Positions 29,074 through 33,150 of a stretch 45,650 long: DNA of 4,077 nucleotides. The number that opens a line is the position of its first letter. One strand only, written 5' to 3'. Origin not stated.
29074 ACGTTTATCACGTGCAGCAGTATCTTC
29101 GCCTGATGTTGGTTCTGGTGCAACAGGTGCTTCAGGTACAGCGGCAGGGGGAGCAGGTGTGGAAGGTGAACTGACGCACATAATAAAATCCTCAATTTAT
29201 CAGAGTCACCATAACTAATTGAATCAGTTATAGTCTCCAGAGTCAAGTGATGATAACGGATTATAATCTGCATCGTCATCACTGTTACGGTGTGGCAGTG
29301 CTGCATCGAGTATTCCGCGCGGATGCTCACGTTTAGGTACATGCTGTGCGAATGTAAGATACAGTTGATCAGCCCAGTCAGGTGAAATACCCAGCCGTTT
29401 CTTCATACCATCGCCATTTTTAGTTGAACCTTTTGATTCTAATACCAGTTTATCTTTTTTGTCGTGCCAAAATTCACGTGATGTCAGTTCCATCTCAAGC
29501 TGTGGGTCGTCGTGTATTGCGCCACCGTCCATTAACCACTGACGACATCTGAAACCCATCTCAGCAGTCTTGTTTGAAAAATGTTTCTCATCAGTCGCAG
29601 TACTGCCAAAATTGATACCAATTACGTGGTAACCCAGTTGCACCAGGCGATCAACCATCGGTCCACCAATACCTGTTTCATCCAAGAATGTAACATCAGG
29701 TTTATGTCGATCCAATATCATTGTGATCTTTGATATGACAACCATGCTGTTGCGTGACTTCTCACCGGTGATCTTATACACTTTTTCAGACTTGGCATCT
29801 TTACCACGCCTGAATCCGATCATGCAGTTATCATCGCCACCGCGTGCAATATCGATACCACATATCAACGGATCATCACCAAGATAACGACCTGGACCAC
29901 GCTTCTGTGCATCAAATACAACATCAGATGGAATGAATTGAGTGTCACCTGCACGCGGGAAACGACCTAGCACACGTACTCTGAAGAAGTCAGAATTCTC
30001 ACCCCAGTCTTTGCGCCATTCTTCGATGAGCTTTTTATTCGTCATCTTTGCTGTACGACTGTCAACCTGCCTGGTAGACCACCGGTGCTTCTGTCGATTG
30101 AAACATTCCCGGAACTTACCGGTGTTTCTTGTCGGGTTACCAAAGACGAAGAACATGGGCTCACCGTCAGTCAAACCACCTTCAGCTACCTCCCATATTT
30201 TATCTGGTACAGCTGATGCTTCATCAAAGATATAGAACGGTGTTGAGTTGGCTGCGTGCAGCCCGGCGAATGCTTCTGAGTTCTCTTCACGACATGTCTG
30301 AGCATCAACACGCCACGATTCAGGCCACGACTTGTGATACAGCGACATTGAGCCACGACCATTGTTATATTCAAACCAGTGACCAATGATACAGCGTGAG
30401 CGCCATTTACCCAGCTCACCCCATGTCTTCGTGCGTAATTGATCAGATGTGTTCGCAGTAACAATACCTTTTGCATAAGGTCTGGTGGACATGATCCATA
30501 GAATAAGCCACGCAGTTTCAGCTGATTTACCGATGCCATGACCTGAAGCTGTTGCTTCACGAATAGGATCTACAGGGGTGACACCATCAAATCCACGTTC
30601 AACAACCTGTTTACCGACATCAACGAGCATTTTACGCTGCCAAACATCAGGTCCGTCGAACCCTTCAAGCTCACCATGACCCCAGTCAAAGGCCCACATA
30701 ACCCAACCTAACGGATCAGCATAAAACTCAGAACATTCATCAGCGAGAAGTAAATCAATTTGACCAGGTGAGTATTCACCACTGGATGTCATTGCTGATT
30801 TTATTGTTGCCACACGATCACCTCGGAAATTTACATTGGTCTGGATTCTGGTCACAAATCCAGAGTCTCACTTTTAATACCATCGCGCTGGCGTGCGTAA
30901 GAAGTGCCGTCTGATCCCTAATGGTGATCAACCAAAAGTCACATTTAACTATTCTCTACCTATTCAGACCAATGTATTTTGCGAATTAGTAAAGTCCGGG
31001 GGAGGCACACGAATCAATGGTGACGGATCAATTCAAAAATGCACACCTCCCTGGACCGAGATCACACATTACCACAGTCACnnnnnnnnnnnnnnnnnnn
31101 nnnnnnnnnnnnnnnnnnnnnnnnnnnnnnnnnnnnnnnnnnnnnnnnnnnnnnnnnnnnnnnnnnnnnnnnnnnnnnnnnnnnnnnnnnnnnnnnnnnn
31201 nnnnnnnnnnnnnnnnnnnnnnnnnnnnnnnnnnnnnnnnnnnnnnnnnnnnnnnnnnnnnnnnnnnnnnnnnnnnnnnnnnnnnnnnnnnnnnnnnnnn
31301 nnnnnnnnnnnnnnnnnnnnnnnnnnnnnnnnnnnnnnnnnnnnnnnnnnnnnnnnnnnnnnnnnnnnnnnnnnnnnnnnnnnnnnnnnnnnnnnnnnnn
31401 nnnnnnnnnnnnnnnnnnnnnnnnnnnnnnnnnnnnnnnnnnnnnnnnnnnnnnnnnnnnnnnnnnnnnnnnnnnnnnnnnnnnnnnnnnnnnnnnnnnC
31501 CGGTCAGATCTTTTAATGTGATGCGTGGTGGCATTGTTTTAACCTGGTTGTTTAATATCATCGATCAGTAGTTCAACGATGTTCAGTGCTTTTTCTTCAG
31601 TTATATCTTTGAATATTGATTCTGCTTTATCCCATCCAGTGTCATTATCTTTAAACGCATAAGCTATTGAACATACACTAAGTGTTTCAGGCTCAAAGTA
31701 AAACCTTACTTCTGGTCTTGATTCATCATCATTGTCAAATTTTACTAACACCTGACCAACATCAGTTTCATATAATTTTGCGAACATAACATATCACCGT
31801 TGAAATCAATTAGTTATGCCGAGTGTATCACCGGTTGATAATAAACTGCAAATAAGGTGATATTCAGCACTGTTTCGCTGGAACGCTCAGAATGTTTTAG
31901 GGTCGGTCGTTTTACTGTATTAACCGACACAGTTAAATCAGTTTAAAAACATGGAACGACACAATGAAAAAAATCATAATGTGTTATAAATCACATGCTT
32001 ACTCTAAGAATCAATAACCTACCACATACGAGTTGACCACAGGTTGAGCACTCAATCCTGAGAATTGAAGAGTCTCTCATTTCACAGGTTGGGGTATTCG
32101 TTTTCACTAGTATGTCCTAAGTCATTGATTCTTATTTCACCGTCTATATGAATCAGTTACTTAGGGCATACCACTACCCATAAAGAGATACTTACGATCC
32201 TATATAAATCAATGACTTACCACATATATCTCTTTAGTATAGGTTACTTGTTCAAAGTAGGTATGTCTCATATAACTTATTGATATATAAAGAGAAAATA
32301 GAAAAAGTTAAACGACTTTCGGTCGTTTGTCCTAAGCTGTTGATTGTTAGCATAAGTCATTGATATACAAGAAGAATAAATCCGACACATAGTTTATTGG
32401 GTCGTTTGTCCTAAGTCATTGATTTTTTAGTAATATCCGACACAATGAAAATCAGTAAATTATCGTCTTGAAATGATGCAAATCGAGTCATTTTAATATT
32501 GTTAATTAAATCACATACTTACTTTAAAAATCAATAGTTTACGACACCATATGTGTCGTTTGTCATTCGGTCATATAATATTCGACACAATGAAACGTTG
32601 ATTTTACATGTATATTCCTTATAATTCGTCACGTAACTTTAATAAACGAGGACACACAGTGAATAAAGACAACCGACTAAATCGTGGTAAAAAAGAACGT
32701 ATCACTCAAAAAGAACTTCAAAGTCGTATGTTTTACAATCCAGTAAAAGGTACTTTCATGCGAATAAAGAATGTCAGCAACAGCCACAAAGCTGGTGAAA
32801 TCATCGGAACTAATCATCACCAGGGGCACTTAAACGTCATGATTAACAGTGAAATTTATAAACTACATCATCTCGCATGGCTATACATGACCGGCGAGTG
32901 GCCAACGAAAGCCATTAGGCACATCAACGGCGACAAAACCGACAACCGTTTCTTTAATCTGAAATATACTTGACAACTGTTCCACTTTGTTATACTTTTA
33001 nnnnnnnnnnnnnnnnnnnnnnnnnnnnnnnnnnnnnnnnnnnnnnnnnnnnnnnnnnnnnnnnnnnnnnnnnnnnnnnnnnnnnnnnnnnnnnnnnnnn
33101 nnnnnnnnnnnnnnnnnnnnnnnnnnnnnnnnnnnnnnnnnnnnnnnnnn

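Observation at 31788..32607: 820-bp ORF-free divergent hub packed with four interleaved repeat families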

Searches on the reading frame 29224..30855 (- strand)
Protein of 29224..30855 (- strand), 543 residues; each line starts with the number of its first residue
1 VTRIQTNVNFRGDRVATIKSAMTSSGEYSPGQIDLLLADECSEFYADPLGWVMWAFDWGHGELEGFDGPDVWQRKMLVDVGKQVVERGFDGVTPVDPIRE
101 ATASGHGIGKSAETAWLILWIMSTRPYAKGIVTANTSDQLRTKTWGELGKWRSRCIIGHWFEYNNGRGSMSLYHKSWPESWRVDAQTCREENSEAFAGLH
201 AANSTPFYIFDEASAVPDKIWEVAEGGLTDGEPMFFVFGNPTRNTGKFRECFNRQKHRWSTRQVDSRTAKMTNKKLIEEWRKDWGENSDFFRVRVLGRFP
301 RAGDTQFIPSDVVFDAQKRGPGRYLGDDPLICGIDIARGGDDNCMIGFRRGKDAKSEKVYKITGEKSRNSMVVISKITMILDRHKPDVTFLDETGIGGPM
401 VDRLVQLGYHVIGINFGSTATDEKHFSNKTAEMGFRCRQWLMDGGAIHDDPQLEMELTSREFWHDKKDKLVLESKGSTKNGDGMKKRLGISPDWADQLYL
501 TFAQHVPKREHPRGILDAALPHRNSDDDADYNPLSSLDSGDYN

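Call 10: search_dna_similar(query=window:29224-30855:-, collection=phages, mode=protein, max_rows=25)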
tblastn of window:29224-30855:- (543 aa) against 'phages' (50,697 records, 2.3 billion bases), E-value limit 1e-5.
Records with a match: 468; places in all: 468; records where one place covers at least 80% of the query: 140.
Best place of each record, by identity: 60-80% 6; <60% 462.
By first word of the organism name: Salinibacter 183; Vibrio 35; Escherichia 33; Arthrobacter 27; Streptomyces 19; Clostridium 18; Salmonella 17; Xanthomonas 16; Liberibacter 14; Microbacterium 12; and 39 more.
By host as written in the record: Salinibacter ruber M8 183; - 56; Arthrobacter sp. ATCC 21022 24; Escherichia coli 14; Streptomyces griseus ATCC 10137 9; Vibrio crassostreae 7; Clostridium perfringens 7; Xanthomonas albilineans CFBP2523 6; and 98 more.
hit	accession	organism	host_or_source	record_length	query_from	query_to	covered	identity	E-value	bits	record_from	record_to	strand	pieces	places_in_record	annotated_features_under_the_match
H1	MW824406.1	Vibrio phage PS25B.1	Vibrio crassostreae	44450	33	543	94%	66.5%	0e+0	698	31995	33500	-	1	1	terminase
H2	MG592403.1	Vibrio phage 1.021.A._10N.222.51.F9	Vibrio splendidus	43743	33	542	94%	66.2%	0e+0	706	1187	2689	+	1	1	terminase-like family protein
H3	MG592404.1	Vibrio phage 1.021.B._10N.222.51.F9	Vibrio splendidus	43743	33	542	94%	66.2%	0e+0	706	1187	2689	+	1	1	terminase-like family protein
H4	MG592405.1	Vibrio phage 1.021.C._10N.222.51.F9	Vibrio splendidus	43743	33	542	94%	66.2%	0e+0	706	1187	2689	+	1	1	terminase-like family protein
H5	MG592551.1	Vibrio phage 1.185.O._10N.286.49.C2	Vibrio sp.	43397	33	542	94%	66.0%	0e+0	705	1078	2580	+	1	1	terminase-like family protein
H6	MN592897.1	Vibrio phage MZH0603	Vibrio variabilis R-40492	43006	33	542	94%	65.4%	0e+0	696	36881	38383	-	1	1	terminase-like family protein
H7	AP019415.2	Pseudomonas phage HU1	Pseudomonas lactis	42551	34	535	92%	57.7%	0e+0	582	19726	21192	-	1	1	putative terminase | putative acetyltransferase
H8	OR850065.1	Staphylococcus phage SA 1298 Kay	Staphylococcus aureus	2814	23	523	92%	53.1%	4e-163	492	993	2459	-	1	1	record has no annotation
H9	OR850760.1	Salmonella phage S.Inf 5-2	Salmonella enterica subsp. enterica ...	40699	23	523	92%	53.1%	9e-154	492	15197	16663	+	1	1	record has no annotation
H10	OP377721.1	Salmonella phage BIS08P22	Salmonella enterica subsp. enterica ...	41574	23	523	92%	52.6%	2e-153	491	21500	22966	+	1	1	terminase large subunit | terminase small subunit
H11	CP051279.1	Salmonella phage ST-35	Salmonella enterica subsp. enterica ...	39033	24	523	92%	52.7%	1e-153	492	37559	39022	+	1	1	record has no annotation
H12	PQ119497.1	Cobetia phage Carin1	Cobetia marina DSMZ4741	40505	2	509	94%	50.4%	3e-149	479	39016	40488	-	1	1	terminase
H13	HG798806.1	Pseudomonas phage vB_PaeP_Tr60_Ab31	Pseudomonas aeruginosa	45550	34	535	92%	50.9%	7e-155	495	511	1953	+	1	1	Putative terminase large subunit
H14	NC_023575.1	Pseudomonas phage vB_PaeP_Tr60_Ab31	Pseudomonas aeruginosa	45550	34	535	92%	50.9%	7e-155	495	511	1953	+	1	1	terminase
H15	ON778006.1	Pseudomonas phage vB_Pae_HB2107-3I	Pseudomonas aeruginosa PA14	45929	34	535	92%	50.7%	4e-155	496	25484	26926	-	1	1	terminase large subunit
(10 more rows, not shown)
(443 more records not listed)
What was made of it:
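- On IHF binding site: The host is unknown; the nearest cultured relatives infect Vibrio (call 10).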

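Call 12: get_annotated_region(hit=H1, flank=6000)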
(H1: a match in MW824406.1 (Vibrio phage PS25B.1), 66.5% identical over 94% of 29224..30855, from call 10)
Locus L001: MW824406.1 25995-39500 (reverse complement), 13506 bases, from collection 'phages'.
description: Vibrio phage PS25B.1, complete genome.
organism: Vibrio phage PS25B.1 (NCBI taxid 2859358)
taxonomy: Viruses; Duplodnaviria; Heunggongvirae; Uroviricota; Caudoviricetes
host: Vibrio crassostreae; source: filtered seawater; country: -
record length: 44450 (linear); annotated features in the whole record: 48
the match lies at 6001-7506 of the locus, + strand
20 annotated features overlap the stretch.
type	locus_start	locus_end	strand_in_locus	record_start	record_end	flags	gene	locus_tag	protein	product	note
CDS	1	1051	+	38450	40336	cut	-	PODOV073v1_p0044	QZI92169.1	putative ribonucleoside-triphosphate reductase (thioredoxin)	-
CDS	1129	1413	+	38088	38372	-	-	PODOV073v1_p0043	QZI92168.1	hypothetical protein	-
CDS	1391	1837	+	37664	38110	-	dut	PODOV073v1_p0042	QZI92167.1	deoxyuridine 5'-triphosphate nucleotidohydrolase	-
CDS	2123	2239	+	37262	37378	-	-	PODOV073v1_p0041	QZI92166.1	hypothetical protein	-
CDS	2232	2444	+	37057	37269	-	-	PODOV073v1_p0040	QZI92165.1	hypothetical protein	-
CDS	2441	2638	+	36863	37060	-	-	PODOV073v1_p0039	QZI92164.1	hypothetical protein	-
CDS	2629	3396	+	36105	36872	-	-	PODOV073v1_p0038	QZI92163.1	hypothetical protein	conserved protein of unknown function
CDS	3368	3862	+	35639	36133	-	-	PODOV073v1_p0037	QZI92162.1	putative preQ0 transporter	-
CDS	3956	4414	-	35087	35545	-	-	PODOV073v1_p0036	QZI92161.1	hypothetical protein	-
CDS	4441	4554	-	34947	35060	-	-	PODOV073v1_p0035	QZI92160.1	hypothetical protein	-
CDS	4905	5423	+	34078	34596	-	-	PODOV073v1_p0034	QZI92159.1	hypothetical protein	-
CDS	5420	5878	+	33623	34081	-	-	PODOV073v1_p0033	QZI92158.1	putative terminase small subunit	-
CDS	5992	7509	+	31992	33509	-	-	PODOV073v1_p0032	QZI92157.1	terminase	-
CDS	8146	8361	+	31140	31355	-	-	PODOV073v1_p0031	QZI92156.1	hypothetical protein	-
CDS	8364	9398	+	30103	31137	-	-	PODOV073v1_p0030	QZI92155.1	hypothetical protein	-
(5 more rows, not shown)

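Call 13: get_annotated_region(hit=H6, flank=6000)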
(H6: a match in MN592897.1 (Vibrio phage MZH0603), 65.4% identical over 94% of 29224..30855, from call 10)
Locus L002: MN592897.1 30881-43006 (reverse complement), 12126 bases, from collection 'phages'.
description: Vibrio phage MZH0603, complete genome.
organism: Vibrio phage MZH0603 (NCBI taxid 2664193)
taxonomy: Viruses; Duplodnaviria; Heunggongvirae; Uroviricota; Caudoviricetes
host: Vibrio variabilis R-40492; source: -; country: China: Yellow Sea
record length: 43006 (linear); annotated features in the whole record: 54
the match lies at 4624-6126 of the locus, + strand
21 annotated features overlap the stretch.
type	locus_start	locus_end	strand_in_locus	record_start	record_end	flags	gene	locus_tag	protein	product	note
CDS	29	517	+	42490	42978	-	-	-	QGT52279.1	hypothetical protein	-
CDS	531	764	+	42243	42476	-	-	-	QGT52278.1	hypothetical protein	-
CDS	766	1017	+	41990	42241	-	-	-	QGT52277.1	hypothetical protein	-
CDS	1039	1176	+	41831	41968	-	-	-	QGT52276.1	hypothetical protein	-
CDS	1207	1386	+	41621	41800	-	-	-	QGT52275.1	hypothetical protein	-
CDS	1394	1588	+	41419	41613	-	-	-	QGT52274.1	hypothetical protein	-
CDS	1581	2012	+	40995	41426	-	-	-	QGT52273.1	hypothetical protein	-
CDS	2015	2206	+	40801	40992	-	-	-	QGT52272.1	hypothetical protein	-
CDS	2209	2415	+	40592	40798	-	-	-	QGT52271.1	TMhelix containing protein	-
CDS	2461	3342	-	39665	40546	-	-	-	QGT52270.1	hypothetical protein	-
CDS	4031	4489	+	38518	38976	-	-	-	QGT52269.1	terminase small subunit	-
CDS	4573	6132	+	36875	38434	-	-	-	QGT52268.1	terminase-like family protein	-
CDS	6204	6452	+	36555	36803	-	-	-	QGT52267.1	hypothetical protein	-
CDS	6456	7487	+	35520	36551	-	-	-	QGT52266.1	hypothetical protein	-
CDS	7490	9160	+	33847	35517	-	-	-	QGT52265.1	head to tail connecting protein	-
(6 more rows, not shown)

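Call 85: search_solved_structures(query=window:29224-30855:-, max_evalue=0.01)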
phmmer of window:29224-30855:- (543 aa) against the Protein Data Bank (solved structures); distinct sequences matched with E-value up to 0.01: 0.
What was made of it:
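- TerL has no sequence relative of known packaging type in the PDB (call 85).
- Tried and rejected: No hit (call 85).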

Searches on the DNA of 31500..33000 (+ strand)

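Call 4: search_dna_similar(query=window:31500-33000:+, collection=phages, mode=near, max_rows=30)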
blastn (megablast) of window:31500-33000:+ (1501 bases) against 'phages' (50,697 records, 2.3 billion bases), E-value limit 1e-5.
No match.

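Call 11: search_dna_similar(query=window:31600-32800:+, collection=phages, mode=distant, max_rows=25)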
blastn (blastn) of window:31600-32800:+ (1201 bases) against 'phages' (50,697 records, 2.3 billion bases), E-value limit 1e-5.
No match.
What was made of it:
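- Tried and rejected: Near and distant BLAST of the region found no match (calls 4, 11).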

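Call 35: search_rna_families(source=window, start=31700, end=32750, threshold=evalue, max_evalue=5)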
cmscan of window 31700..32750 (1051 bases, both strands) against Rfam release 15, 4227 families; matches with E-value up to 5: 7.
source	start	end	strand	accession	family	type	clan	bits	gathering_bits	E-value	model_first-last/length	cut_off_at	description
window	32450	32521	-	RF01562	DdR12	Gene; snRNA; snoRNA; CD-box;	-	24.7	70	1.4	1-75/75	no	D. discoideum snoRNA DdR12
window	31969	32033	-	RF00240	RNA-OUT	Gene; antisense;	-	22.6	41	0.15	1-70/70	no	RNA-OUT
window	32111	32170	+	RF00739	MIR476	Gene; miRNA;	-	22.1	80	0.33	13-72/92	no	MIR476 microRNA precursor family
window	32133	32169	+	RF01904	HOTAIR_1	Gene; lncRNA;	-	21.9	44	0.16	1-37/37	no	HOTAIR conserved region 1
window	32405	32500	+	RF00537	snoMe28S-Am2634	Gene; snRNA; snoRNA; CD-box;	-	18.5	50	5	1-97/97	no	Small nucleolar RNA Me28S-Am2634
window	32044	32102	+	RF00691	mir-146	Gene; miRNA;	-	16.6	50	1.7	1-90/90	no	mir-146 microRNA precursor family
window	31703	31776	-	RF00284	SNORD74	Gene; snRNA; snoRNA; CD-box;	CL00069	15.8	41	2.3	1-80/80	no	Small nucleolar RNA SNORD74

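Call 79: search_dna_similar(query=window:32199-32232:+, collection=phages, mode=distant, max_evalue=10, max_rows=40)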
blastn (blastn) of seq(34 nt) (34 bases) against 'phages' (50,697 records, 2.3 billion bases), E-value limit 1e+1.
Records with a match: 176; places in all: 177; records where one place covers at least 80% of the query: 76.
Best place of each record, by identity: >=99% 48; 95-99% 45; 90-95% 6; 80-90% 77.
By first word of the organism name: Vibrio 55; Stx2a-converting 52; Escherichia 14; Salmonella 14; Stx2-converting 6; Proteus 6; Dickeya 4; Providencia 3; Enterobacteria 2; Stx 2; and 12 more.
By host as written in the record: - 93; Vibrio cyclitrophicus 13; Escherichia coli K514 (EHEC) 3; Proteus mirabilis 3; Salmonella enterica subsp. enterica serovar Enteritidis 3; Escherichia coli O157:H7 strain 71074 2; Escherichia coli PA2 2; Escherichia coli PA28 2; and 40 more.
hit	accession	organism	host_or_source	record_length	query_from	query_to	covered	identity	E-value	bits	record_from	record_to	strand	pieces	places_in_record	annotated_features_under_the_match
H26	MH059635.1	Dickeya phage Amaethon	Dickeya dadantii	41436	2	33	94%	87.5%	1e-1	37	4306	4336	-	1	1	none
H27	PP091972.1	Acinetobacter phage vB_MZM_4AB-P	Acinetobacter baumannii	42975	2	33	94%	81.3%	4e+0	32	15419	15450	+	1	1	none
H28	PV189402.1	Escherichia phage vB_EcoP_phi345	Escherichia coli K514 (EHEC)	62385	3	31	85%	86.2%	4e-1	36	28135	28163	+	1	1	none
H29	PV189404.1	Escherichia phage vB_EcoP_phi346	Escherichia coli K514 (EHEC)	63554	3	31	85%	86.2%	4e-1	36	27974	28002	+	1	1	none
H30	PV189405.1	Escherichia phage vB_EcoP_phi349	Escherichia coli K514 (EHEC)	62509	3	31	85%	86.2%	4e-1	36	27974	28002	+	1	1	none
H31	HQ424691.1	Enterobacteria phage VT2phi_272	Escherichia coli O157:H7 strain 71074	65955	3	31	85%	86.2%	4e-1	36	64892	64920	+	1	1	none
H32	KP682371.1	Escherichia phage PA2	Escherichia coli PA2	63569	3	31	85%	86.2%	4e-1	36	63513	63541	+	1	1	none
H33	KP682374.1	Escherichia phage PA8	Escherichia coli PA8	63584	3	31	85%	86.2%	4e-1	36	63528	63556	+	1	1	none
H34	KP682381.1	Escherichia phage PA28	Escherichia coli PA28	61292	3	31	85%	86.2%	4e-1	36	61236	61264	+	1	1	none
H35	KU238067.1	Stx converting phage vB_EcoS_P27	-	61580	3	31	85%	86.2%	4e-1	36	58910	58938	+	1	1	none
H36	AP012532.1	Stx2-converting phage Stx2a_F451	Escherichia coli O157:H7 strain F451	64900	3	31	85%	86.2%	4e-1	36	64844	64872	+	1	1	none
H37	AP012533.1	Stx2-converting phage Stx2a_F723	Escherichia coli O157:H7 strain F723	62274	3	31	85%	86.2%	4e-1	36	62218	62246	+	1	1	none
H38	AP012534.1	Stx2-converting phage Stx2a_F765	Escherichia coli O157:H7 strain F765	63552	3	31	85%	86.2%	4e-1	36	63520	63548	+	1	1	none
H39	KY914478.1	Escherichia phage ArgO145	Escherichia coli O145:H- strain FB5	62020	3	31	85%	86.2%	4e-1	36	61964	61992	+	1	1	none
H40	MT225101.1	Escherichia phage Lys19259Vzw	Escherichia coli O157:H7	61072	3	31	85%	86.2%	4e-1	36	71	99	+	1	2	none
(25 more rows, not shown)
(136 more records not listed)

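Call 80: get_annotated_region(hit=H32, flank=1500)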
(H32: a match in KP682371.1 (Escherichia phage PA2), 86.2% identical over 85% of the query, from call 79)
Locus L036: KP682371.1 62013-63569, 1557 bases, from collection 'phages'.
description: Escherichia phage PA2, complete genome.
organism: Escherichia phage PA2 (NCBI taxid 1660365)
taxonomy: Viruses; Duplodnaviria; Heunggongvirae; Uroviricota; Caudoviricetes; Sepvirinae; Oslovirus; Oslovirus PA2
host: Escherichia coli PA2; source: -; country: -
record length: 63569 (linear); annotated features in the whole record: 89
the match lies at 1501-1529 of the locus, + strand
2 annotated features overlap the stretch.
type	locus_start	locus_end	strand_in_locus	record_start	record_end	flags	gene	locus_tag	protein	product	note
CDS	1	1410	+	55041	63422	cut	-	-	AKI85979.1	hypothetical protein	-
misc_recomb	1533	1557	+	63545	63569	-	-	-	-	-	attR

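Call 81: get_annotated_region(hit=H26, flank=2500)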
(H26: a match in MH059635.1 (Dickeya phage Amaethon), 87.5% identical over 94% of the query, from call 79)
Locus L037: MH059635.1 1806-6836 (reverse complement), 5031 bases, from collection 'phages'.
description: Dickeya phage Amaethon, complete genome.
organism: Dickeya phage Amaethon (NCBI taxid 2163629)
taxonomy: Viruses; Duplodnaviria; Heunggongvirae; Uroviricota; Caudoviricetes
host: Dickeya dadantii; source: organic waste; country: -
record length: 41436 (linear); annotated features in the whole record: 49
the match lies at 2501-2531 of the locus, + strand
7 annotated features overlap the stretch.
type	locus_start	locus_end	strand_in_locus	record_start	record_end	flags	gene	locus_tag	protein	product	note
CDS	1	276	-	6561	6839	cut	-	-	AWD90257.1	hypothetical protein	-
CDS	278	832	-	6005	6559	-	-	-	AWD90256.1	hypothetical protein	-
CDS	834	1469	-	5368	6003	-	-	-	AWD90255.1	hypothetical protein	-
CDS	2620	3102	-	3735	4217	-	-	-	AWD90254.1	hypothetical protein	-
CDS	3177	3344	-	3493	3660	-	-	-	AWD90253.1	hypothetical protein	-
CDS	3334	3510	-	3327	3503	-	-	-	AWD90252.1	hypothetical protein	-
CDS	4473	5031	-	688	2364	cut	-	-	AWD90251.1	terminase large subunit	-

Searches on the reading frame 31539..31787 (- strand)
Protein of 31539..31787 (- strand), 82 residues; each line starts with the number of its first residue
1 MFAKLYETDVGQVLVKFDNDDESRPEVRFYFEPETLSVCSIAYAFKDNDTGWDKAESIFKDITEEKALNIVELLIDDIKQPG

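Call 16: search_protein_families(library=pfam, proteins=[window:31539-31787:-], max_evalue=0.01)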
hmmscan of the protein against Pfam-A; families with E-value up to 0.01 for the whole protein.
window:31539-31787:- (82 aa): 1 family
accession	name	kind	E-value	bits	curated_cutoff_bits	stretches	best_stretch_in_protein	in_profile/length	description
PF20113.4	DUF6503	-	0.0041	17.1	22.9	1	14-79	163-231/255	Family of unknown function (DUF6503)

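Call 27: search_protein_families(library=phrogs, proteins=[window:31539-31787:-], max_evalue=0.001)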
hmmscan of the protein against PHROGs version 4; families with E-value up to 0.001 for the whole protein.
window:31539-31787:- (82 aa): 2 families
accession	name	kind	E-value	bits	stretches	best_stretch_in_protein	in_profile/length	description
phrog_9037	-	unknown function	7.2e-20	71.7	1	2-78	4-82/87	-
phrog_19244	-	unknown function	0.00015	23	1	2-61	4-62/91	-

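Call 29: find_encoding_contigs(protein=window:31539-31787:-, flank=4000, max_places=10)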
Protein window:31539-31787:- (82 aa): no gene with exactly this product is on record in the collection.
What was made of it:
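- Tried and rejected: Not on record (call 29).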

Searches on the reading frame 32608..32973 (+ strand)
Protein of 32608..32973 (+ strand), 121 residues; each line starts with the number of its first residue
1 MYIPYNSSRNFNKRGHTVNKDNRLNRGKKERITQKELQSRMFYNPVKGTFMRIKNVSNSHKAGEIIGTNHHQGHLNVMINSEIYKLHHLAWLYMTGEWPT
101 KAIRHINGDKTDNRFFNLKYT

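Call 16: search_protein_families(library=pfam, proteins=[window:32608-32973:+], max_evalue=0.01)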
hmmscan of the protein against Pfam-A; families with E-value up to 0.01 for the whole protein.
window:32608-32973:+ (121 aa): 1 family
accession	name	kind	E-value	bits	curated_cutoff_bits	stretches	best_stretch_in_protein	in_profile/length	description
PF13392.12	HNH_3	-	9.6e-11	41.6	24.8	1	84-118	1-36/46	HNH endonuclease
